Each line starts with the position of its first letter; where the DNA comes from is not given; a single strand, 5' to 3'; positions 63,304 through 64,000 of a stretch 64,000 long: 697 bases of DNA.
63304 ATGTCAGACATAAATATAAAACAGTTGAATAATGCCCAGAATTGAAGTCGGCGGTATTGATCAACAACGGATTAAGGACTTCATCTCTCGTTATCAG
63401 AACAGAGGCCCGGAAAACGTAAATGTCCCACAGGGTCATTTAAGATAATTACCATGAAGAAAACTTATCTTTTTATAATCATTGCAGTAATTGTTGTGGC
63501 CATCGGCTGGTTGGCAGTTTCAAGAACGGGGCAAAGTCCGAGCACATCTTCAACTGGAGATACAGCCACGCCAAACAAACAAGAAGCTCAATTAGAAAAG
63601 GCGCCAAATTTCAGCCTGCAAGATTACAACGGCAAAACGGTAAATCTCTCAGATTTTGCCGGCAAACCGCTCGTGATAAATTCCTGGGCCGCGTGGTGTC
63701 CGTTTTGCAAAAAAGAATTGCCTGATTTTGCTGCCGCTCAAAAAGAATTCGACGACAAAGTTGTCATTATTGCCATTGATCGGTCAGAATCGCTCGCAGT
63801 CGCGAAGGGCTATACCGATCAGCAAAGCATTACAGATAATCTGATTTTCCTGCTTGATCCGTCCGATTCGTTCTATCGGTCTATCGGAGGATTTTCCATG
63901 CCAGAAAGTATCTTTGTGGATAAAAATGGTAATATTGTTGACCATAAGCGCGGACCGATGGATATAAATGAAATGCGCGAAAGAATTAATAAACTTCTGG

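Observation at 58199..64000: AT-rich (~40% GC) redox/metal-type island beginning exactly at the 3' end of tRNA-Ser(CGA)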

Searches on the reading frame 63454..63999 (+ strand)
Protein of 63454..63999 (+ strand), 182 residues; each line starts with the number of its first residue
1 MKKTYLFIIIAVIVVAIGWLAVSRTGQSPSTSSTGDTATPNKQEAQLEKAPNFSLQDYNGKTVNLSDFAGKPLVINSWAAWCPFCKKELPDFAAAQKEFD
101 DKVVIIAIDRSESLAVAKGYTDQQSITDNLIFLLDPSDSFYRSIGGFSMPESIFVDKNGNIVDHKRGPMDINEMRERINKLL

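Call 46: search_protein_families(library=ncbifam, proteins=[window:63454-63999:+], max_evalue=0.01)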
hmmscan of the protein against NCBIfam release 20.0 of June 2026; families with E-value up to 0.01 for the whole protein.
window:63454-63999:+ (182 aa): 18 families
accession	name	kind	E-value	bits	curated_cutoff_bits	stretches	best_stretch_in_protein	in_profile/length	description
NF002854.0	PRK03147.1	subfamily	2e-23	83.2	170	1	41-180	33-171/176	thiol-disulfide oxidoreductase ResA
NF047696.1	ThlDiSintTplARhiz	equivalog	1.3e-18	67.6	230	1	46-170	73-202/219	thiol:disulfide interchange protein TlpA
NF041054.1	WAxxUGC_long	equivalog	4.7e-13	49.1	300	1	48-164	82-197/354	ResA-like WAxxUGC motif-containing protein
NF041202.1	StoA_CxxC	exception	1e-12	48.3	210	1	48-177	31-160/163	endospore biogenesis thiol-disulfide oxidoreductase StoA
TIGR00385.1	dsbE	subfamily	3.9e-10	39.6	123.15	1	12-178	10-167/173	DsbE family thiol:disulfide interchange protein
TIGR01068.1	thioredoxin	equivalog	1.5e-07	31.5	96.8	1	71-121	15-65/101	thioredoxin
NF011941.0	PRK15412.1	equivalog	4.5e-07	29.6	359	1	8-172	11-166/185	thiol:disulfide interchange protein DsbE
NF040769.1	SelL_rel_redox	subfamily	5.8e-07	29.3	120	1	49-145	2-99/173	SelL-related redox protein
NF053650.1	PerredPrxQDein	equivalog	1.1e-06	28.7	260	1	51-148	2-97/148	thioredoxin-dependent peroxiredoxin PrxQ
NF010625.0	PRK14018.1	equivalog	2.9e-06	26.1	522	1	31-172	19-163/521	bifunctional peptide-methionine (S)-S-oxide reductase MsrA/peptide-methionine (R)-S-oxide reductase MsrB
NF008229.0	PRK10996.1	equivalog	2.2e-05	24.2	125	1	70-120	52-102/141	thioredoxin TrxC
NF006960.0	PRK09437.1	equivalog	3.3e-05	23.9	140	1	48-115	8-79/156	thioredoxin-dependent thiol peroxidase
TIGR01126.1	pdi_dom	equivalog_domain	0.00035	20.8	107.2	1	71-119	15-66/105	protein disulfide-isomerase domain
TIGR02661.1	MauD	equivalog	0.0016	17.9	188.6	1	47-108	49-112/189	methylamine dehydrogenase accessory protein MauD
NF001808.0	PRK00522.1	equivalog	0.0044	16.5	123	1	39-106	13-81/167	thiol peroxidase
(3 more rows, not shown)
